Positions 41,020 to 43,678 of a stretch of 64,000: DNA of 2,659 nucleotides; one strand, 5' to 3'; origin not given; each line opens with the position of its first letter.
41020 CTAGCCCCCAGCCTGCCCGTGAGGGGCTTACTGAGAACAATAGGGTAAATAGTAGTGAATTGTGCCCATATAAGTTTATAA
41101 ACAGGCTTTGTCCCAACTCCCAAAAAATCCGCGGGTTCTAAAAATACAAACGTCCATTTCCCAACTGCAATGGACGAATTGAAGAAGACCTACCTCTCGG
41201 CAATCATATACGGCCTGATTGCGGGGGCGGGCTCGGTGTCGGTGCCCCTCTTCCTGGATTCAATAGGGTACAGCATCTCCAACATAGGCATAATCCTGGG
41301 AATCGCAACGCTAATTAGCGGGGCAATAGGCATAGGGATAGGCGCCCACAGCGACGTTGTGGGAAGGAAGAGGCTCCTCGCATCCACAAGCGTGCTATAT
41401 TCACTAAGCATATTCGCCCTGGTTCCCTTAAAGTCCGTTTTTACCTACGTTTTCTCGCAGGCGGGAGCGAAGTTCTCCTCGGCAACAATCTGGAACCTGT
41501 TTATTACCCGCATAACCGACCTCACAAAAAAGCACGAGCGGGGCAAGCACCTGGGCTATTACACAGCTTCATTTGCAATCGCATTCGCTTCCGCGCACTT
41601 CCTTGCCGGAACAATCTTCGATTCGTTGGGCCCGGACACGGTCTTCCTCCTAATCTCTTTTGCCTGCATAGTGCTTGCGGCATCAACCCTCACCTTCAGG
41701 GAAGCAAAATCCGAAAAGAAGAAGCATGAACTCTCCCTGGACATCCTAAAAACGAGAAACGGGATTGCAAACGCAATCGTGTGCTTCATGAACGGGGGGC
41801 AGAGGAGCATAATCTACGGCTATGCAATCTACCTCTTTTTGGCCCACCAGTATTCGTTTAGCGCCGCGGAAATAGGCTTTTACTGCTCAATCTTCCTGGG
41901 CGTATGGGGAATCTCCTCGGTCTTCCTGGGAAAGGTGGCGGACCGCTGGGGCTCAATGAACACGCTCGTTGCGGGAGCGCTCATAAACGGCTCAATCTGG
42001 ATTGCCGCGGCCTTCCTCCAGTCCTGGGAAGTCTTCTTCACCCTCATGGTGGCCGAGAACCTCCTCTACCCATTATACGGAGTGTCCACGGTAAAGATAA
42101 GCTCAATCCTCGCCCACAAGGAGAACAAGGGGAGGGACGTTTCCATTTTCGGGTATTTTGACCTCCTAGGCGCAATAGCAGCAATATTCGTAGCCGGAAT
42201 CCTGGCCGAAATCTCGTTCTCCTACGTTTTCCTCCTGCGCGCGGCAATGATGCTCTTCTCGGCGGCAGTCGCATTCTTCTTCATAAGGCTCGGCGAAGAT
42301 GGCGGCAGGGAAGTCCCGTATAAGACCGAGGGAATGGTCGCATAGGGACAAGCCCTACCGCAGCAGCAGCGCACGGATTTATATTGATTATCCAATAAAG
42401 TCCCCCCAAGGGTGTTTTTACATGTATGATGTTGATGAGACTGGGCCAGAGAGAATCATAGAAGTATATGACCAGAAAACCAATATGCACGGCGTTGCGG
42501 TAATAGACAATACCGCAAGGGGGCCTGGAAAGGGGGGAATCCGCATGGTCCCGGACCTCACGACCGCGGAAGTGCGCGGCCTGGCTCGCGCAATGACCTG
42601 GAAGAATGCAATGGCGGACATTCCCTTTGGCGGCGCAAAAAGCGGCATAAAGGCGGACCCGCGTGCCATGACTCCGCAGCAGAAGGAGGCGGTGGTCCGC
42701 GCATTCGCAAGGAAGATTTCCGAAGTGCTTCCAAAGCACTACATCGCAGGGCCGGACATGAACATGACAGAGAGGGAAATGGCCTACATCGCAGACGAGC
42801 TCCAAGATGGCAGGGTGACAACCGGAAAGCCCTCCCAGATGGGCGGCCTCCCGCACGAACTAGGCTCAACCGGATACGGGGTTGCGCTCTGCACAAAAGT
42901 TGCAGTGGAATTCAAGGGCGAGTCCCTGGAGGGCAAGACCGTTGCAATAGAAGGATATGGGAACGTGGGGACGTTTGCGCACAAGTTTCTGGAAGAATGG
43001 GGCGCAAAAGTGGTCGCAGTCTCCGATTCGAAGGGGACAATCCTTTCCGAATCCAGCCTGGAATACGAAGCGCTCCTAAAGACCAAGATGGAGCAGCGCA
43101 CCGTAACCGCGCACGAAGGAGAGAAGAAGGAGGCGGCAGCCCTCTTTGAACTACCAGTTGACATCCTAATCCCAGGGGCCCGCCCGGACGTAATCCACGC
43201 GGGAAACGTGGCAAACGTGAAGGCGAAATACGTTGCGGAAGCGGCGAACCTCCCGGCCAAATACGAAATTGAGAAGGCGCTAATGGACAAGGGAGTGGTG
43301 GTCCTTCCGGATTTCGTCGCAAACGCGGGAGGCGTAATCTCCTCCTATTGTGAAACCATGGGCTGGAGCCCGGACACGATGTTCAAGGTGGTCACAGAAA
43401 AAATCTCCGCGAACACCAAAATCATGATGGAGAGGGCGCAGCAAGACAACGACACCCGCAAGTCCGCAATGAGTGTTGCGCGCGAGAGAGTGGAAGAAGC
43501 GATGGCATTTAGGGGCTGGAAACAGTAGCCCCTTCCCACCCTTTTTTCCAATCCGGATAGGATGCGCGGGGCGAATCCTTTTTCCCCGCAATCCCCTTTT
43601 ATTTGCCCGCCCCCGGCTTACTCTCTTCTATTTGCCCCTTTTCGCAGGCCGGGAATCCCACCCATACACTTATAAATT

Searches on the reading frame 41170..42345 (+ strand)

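Call 31: search_protein_families(library=pfam, proteins=[window:41170-42345:+], max_evalue=0.0001)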
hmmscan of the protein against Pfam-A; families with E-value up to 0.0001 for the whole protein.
window:41170-42345:+ (391 aa): 2 families
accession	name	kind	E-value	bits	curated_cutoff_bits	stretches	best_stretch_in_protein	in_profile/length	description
PF07690.21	MFS_1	-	1.8e-35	122.9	33.4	2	8-185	2-182/347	Major Facilitator Superfamily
PF12832.13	MFS_1_like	-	4.6e-09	36.2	25.2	1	26-229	23-245/373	MFS_1 like family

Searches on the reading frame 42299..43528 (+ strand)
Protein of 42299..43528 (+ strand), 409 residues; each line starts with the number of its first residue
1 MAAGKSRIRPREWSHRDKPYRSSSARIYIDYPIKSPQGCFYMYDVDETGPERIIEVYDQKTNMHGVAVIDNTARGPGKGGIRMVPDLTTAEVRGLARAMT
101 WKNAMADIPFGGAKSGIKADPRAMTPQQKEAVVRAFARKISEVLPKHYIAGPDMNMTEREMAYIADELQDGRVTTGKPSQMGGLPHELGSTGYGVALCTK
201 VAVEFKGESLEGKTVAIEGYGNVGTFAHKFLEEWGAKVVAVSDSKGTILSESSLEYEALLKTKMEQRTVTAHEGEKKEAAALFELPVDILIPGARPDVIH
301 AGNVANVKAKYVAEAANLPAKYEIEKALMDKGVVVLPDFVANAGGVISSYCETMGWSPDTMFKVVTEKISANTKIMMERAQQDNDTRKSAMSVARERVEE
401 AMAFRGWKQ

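Call 31: search_protein_families(library=pfam, proteins=[window:42299-43528:+], max_evalue=0.0001)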
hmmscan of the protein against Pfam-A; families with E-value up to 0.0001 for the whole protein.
window:42299-43528:+ (409 aa): 3 families
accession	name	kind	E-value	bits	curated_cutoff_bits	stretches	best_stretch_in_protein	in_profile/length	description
PF00208.27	ELFV_dehydrog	-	3e-54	184.7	23.4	1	182-406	1-241/241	Glutamate/Leucine/Phenylalanine/Valine dehydrogenase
PF02812.23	ELFV_dehydrog_N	-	5.2e-32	110.7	25.3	1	52-169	3-128/129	Glu/Leu/Phe/Val dehydrogenase, dimerisation domain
PF02826.25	2-Hacid_dh_C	-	4e-05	23.5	25.1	1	204-259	28-85/178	D-isomer specific 2-hydroxyacid dehydrogenase, NAD binding domain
